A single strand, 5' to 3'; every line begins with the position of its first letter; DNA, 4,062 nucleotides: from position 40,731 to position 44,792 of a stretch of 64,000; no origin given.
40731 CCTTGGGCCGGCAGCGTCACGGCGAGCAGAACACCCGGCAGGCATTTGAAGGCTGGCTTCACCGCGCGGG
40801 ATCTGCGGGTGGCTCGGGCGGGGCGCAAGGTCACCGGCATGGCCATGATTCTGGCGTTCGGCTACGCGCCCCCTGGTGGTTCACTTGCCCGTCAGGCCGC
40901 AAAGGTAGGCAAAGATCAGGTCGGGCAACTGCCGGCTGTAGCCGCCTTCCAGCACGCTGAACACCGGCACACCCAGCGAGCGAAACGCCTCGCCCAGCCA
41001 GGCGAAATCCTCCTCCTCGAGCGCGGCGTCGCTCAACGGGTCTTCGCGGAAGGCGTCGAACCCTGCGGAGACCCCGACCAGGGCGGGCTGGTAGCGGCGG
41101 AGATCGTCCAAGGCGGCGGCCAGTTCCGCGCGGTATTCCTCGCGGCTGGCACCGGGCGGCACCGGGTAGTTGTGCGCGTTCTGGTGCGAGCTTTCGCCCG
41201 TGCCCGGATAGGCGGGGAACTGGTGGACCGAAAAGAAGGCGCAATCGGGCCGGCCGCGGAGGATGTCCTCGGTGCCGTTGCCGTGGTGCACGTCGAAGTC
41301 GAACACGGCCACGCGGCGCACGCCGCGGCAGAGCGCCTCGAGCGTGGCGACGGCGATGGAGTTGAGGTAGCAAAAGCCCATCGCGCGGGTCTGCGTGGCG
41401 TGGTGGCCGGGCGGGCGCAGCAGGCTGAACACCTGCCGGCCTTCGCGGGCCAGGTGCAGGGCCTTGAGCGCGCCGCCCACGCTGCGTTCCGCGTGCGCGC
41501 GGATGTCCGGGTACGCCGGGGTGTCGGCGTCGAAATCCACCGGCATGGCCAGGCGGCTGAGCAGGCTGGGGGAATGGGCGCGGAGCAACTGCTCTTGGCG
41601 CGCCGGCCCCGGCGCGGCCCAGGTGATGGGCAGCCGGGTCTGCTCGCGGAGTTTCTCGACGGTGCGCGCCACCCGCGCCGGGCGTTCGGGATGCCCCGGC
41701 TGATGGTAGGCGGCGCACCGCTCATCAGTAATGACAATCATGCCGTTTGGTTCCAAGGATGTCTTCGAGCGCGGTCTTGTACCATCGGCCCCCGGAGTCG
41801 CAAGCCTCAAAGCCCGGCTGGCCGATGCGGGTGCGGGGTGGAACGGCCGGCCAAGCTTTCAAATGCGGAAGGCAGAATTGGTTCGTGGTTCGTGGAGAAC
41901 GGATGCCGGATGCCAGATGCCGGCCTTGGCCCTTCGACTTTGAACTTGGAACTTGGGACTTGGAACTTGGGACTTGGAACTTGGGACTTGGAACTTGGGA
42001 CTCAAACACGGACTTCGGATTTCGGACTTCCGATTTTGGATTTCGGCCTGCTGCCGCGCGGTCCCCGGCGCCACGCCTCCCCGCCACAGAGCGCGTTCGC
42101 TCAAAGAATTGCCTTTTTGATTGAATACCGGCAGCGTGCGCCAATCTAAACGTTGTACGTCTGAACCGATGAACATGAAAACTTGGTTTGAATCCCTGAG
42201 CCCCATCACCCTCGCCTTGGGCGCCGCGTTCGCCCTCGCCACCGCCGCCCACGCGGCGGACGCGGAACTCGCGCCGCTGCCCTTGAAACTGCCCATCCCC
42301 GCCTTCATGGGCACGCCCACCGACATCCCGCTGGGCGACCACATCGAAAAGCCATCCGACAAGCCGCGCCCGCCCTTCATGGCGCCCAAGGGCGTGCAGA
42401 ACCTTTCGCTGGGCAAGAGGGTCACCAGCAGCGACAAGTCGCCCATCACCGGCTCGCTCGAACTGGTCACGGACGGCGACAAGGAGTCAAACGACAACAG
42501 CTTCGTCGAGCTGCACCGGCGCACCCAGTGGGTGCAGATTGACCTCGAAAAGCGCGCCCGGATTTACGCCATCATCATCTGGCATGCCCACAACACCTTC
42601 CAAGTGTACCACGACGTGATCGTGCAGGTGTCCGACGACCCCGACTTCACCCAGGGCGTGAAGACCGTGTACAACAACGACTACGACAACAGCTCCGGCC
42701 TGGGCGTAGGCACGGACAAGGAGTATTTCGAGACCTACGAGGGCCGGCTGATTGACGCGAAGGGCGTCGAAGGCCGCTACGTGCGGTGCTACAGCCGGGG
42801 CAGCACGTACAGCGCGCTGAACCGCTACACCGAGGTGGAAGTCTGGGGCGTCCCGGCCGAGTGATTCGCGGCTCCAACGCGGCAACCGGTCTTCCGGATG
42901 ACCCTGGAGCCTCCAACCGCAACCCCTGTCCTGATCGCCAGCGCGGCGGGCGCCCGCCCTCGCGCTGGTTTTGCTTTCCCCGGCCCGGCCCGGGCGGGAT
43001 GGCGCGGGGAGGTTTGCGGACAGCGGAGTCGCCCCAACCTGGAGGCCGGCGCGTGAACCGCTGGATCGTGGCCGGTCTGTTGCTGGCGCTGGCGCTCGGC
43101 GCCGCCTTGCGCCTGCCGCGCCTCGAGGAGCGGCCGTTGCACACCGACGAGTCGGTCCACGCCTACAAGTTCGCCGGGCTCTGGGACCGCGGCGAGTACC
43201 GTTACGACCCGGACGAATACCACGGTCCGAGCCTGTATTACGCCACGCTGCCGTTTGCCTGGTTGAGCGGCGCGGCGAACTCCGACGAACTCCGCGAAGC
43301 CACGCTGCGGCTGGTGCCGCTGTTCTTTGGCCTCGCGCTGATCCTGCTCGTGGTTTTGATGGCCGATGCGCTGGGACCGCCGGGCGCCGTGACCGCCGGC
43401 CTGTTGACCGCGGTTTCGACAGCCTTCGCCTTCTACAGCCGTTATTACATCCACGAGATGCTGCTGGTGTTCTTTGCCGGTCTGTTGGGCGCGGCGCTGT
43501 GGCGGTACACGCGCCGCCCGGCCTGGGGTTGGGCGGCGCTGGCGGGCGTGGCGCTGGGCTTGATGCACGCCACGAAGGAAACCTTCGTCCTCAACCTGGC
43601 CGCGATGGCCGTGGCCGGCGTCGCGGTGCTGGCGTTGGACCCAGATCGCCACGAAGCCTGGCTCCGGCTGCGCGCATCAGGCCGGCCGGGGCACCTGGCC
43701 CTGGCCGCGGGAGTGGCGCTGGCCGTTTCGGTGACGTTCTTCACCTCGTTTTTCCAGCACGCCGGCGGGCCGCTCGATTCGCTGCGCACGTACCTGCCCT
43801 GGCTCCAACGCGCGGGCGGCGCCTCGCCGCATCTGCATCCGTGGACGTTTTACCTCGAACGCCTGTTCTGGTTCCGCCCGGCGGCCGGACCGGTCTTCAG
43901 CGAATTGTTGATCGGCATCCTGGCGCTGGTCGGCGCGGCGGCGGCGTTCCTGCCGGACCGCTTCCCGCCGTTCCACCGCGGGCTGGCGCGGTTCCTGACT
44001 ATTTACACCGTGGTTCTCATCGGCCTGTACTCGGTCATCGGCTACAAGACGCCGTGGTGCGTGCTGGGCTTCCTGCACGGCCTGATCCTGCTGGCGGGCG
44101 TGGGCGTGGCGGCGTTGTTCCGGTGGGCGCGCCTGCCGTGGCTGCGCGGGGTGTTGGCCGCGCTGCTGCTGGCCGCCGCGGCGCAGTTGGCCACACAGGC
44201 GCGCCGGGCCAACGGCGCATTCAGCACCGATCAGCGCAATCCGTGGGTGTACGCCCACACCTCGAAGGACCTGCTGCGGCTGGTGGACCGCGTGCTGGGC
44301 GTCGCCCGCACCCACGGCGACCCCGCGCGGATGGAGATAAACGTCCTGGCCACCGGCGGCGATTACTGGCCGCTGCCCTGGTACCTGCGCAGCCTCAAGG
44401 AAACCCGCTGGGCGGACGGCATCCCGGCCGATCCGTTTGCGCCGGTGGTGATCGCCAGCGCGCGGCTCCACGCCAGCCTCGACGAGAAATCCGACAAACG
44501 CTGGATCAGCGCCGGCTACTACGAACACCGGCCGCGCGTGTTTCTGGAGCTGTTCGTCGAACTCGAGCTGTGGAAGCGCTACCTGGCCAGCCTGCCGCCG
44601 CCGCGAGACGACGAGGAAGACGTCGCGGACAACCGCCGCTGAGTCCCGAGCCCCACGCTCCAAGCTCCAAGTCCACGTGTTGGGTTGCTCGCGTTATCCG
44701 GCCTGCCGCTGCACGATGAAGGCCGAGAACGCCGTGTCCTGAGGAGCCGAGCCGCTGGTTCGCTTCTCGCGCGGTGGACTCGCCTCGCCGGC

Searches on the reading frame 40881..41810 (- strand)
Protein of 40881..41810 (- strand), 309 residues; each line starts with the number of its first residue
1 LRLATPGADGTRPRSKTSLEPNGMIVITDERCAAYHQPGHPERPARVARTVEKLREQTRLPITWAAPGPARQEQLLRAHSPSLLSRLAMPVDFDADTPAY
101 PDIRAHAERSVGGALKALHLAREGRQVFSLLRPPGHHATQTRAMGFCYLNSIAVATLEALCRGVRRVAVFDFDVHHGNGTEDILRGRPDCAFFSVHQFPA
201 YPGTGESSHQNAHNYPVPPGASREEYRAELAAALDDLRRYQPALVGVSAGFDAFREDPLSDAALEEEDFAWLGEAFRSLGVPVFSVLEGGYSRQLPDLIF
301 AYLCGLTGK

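Call 87: search_protein_families(library=pfam, proteins=[window:40881-41810:-], max_evalue=0.00001)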
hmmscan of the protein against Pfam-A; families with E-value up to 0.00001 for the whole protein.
window:40881-41810:- (309 aa): 1 family
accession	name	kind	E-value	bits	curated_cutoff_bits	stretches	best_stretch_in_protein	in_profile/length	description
PF00850.24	Hist_deacetyl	-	2.5e-61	208.1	27.9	1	40-294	1-285/298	Histone deacetylase domain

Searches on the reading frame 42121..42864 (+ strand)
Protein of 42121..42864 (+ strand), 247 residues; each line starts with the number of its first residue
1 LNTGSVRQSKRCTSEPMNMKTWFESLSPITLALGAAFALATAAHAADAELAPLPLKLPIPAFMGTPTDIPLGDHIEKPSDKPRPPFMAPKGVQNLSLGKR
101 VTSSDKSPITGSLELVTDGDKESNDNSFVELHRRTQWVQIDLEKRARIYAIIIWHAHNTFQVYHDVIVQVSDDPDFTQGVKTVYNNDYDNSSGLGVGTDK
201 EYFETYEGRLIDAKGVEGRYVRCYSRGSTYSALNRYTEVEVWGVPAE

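Call 87: search_protein_families(library=pfam, proteins=[window:42121-42864:+], max_evalue=0.00001)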
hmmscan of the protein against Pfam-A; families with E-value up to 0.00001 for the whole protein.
window:42121-42864:+ (247 aa): 1 family
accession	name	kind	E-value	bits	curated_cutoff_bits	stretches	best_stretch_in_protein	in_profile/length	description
PF22633.2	F5_F8_type_C_2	-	6.3e-07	30.4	27.8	1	116-190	2-71/91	NedA-like, galactose-binding domain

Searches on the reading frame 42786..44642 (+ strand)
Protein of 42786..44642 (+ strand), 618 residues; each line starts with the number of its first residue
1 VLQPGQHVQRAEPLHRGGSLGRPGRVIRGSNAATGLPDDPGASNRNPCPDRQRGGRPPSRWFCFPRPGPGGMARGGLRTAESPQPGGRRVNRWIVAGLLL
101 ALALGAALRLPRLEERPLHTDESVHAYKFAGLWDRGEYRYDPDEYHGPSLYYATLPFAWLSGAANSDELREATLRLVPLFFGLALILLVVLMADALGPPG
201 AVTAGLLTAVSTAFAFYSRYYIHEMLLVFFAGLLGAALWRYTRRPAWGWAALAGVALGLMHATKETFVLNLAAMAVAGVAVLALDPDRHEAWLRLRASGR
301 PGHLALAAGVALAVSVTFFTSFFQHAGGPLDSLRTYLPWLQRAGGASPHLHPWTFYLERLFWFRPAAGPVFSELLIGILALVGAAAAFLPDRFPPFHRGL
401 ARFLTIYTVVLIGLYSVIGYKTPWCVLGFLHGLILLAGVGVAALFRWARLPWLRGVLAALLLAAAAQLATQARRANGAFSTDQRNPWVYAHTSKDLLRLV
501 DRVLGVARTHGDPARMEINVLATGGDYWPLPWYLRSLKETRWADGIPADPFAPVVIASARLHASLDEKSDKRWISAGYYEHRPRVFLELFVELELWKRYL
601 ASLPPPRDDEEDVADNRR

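Call 87: search_protein_families(library=pfam, proteins=[window:42786-44642:+], max_evalue=0.00001)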
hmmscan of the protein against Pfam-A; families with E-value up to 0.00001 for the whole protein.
window:42786-44642:+ (618 aa): 1 family
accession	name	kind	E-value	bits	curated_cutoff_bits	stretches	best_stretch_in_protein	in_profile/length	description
PF13231.12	PMT_2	-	1.2e-06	29.2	26.1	1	172-295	22-140/160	Dolichyl-phosphate-mannose-protein mannosyltransferase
